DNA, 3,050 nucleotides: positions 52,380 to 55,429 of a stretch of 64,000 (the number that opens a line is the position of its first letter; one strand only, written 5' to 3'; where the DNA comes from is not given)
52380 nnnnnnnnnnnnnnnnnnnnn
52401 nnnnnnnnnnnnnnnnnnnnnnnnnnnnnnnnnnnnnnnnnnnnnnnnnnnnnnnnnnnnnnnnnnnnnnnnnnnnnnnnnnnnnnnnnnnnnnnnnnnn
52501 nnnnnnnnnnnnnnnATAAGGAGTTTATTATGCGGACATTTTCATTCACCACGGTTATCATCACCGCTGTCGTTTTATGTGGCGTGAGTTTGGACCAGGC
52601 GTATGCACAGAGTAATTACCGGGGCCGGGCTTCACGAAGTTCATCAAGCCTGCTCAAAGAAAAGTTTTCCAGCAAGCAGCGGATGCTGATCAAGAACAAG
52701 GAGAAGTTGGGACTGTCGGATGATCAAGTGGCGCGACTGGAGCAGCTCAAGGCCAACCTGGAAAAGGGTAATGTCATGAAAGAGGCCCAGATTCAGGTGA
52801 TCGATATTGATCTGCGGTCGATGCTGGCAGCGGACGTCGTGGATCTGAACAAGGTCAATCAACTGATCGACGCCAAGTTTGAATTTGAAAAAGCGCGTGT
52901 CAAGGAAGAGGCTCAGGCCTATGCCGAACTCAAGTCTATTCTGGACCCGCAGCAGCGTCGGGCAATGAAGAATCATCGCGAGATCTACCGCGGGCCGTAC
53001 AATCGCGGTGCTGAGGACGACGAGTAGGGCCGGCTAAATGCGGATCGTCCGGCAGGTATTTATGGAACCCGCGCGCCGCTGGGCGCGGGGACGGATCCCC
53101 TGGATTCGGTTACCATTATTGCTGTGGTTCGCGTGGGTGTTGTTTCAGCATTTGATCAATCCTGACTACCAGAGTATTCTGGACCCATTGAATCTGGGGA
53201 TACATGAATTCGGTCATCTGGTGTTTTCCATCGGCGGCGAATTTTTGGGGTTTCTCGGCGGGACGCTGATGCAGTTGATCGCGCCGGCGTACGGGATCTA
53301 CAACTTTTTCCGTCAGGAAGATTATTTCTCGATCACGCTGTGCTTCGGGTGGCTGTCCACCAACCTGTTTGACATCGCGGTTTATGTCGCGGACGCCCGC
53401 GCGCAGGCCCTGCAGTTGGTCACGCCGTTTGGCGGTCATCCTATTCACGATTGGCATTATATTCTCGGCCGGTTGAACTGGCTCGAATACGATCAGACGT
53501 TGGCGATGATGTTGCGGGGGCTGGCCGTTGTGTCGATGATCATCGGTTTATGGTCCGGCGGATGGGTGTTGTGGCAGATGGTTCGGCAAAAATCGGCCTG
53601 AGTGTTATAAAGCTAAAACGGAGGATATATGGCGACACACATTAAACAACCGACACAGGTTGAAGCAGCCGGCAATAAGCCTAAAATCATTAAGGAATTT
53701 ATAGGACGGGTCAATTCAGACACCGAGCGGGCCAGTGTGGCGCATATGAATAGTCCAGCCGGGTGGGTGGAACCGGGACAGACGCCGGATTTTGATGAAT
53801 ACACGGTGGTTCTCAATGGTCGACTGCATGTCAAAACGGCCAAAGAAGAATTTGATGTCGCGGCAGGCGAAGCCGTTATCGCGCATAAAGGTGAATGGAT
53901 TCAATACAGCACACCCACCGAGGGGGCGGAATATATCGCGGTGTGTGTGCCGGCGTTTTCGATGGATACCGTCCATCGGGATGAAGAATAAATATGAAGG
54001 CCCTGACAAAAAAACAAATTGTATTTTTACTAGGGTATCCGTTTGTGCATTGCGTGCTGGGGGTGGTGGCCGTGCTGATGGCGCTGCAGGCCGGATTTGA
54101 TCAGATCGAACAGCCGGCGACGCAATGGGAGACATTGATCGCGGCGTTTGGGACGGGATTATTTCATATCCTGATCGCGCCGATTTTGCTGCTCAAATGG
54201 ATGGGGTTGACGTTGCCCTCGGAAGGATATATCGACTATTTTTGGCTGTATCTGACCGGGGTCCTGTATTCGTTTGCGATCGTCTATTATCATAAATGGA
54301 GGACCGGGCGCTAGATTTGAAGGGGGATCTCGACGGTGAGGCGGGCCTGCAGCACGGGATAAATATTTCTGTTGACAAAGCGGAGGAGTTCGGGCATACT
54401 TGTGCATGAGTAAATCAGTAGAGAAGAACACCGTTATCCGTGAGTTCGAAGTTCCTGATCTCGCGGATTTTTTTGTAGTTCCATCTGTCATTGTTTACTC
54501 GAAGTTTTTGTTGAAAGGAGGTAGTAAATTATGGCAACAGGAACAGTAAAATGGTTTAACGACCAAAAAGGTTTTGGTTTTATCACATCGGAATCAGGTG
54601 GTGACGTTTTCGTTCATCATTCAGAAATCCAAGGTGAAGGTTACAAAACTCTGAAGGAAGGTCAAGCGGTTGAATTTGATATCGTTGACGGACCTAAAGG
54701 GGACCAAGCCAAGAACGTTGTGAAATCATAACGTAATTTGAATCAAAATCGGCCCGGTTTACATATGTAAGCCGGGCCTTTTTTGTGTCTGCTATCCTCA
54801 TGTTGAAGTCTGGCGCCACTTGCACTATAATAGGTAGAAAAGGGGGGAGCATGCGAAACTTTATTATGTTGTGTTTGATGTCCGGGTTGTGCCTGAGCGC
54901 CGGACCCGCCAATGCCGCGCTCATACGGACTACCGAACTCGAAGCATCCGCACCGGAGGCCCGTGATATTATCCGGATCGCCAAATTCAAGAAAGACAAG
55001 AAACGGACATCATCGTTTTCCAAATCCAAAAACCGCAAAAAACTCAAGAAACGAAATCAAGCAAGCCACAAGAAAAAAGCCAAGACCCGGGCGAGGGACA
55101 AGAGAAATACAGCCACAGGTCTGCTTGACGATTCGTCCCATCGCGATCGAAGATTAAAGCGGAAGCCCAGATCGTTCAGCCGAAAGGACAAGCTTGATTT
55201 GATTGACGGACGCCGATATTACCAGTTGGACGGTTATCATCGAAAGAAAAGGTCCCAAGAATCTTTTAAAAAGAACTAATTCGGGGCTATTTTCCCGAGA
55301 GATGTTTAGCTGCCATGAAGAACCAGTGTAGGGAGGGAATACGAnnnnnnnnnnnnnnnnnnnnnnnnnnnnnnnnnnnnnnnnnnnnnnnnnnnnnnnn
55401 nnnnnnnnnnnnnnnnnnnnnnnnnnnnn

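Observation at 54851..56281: Tandem trio of small secreted proteins with extreme Lys/Arg-rich tails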

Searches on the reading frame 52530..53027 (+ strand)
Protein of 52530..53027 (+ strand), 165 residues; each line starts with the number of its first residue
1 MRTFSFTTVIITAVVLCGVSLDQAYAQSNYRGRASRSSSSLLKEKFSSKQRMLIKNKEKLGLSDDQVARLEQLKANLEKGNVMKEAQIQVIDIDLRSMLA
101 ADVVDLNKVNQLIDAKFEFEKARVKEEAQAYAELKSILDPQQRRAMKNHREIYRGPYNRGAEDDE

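Call 25: search_protein_families(library=pfam, proteins=[window:52530-53027:+], max_evalue=0.01)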
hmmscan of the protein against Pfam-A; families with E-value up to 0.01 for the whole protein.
window:52530-53027:+ (165 aa): 1 family
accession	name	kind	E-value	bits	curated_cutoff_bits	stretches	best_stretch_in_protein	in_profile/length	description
PF07813.17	LTXXQ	-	0.0068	17.5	24.3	0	55-149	8-99/100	LTXXQ motif family protein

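Call 60: search_protein_families(library=padloc, proteins=[window:52530-53027:+], max_evalue=0.1)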
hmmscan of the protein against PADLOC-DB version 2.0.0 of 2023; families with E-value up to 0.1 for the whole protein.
window:52530-53027:+ (165 aa): 0 families

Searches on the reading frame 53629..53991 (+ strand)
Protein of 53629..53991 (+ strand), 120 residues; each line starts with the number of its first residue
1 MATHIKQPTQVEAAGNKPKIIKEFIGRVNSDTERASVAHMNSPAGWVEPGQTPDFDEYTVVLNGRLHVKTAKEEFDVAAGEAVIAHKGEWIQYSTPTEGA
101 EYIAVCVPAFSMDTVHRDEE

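Call 25: search_protein_families(library=pfam, proteins=[window:53629-53991:+], max_evalue=0.01)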
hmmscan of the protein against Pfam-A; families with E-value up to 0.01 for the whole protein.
window:53629-53991:+ (120 aa): 3 families
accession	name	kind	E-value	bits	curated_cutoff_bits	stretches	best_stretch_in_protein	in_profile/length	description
PF06249.18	EutQ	-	4.1e-05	23.9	21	1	54-109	94-148/152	Ethanolamine utilisation protein EutQ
PF07883.17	Cupin_2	-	0.00016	21.7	27.2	1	56-103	19-67/70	Cupin domain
PF22200.2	ExsA_N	-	0.00057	20.7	27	1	59-106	4-50/136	ExsA N-terminal regulatory domain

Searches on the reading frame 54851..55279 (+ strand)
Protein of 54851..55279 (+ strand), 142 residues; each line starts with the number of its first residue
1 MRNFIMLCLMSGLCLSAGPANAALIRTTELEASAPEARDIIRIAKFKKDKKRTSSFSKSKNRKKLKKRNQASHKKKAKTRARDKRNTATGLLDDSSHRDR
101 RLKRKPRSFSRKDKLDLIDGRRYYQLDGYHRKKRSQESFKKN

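Call 3: search_protein_families(library=pfam, proteins=[window:54851-55279:+], max_evalue=1)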
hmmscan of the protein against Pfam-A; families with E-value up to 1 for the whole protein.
window:54851-55279:+ (142 aa): 1 family
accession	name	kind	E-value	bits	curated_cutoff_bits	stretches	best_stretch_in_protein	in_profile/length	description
PF15907.11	Itfg2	-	0.18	11.5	27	1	26-99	142-214/330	Integrin-alpha FG-GAP repeat-containing protein 2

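Call 4: search_protein_families(library=ncbifam, proteins=[window:54851-55279:+], max_evalue=1)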
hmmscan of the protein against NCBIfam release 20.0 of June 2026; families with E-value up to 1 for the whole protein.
window:54851-55279:+ (142 aa): 0 families

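Call 18: find_homologous_proteins(query=window:54851-55279:+, max_evalue=0.01)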
Query window:54851-55279:+ (142 aa): 1 proteins with E <= 0.01 among 64 candidates.
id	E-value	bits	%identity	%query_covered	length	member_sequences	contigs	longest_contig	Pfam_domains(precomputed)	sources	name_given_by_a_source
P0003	7.5e-82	290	100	100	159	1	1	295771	-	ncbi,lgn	-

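Call 36: search_protein_families(library=phrogs, proteins=[window:54851-55279:+], max_evalue=0.1)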
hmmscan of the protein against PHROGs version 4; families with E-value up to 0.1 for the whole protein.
window:54851-55279:+ (142 aa): 0 families

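Call 54: predict_structure(protein=window:54851-55279:+)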
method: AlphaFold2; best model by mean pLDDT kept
length: 142 residues; sequences in the alignment: 1
mean_pLDDT: 70.4   pTM: 0.26
mean pLDDT of the five models: 70.4, 64.5, 64.2, 56.9, 55.4
residues with pLDDT >= 90: 5; 70-90: 71; 50-70: 49; < 50: 17
segments of 3 or more residues with pLDDT < 50: 23-26
pLDDT, mean of each block of 10 residues (from residue 1): 50 49 49 62 78 66 87 87 75 57 69 83 85 88 74
secondary structure, 60 per line:
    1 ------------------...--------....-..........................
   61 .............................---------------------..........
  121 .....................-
elements in order: H30-33 H35-89 H111-141

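Call 60: search_protein_families(library=padloc, proteins=[window:54851-55279:+], max_evalue=0.1)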
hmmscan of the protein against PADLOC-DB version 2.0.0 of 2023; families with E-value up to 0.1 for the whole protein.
window:54851-55279:+ (142 aa): 0 families

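Call 81: search_solved_structures(query=A3, max_evalue=10, show_alignments=2)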
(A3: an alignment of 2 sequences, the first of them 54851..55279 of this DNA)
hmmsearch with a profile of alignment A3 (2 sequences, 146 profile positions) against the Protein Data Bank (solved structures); distinct sequences matched with E-value up to 10: 0.
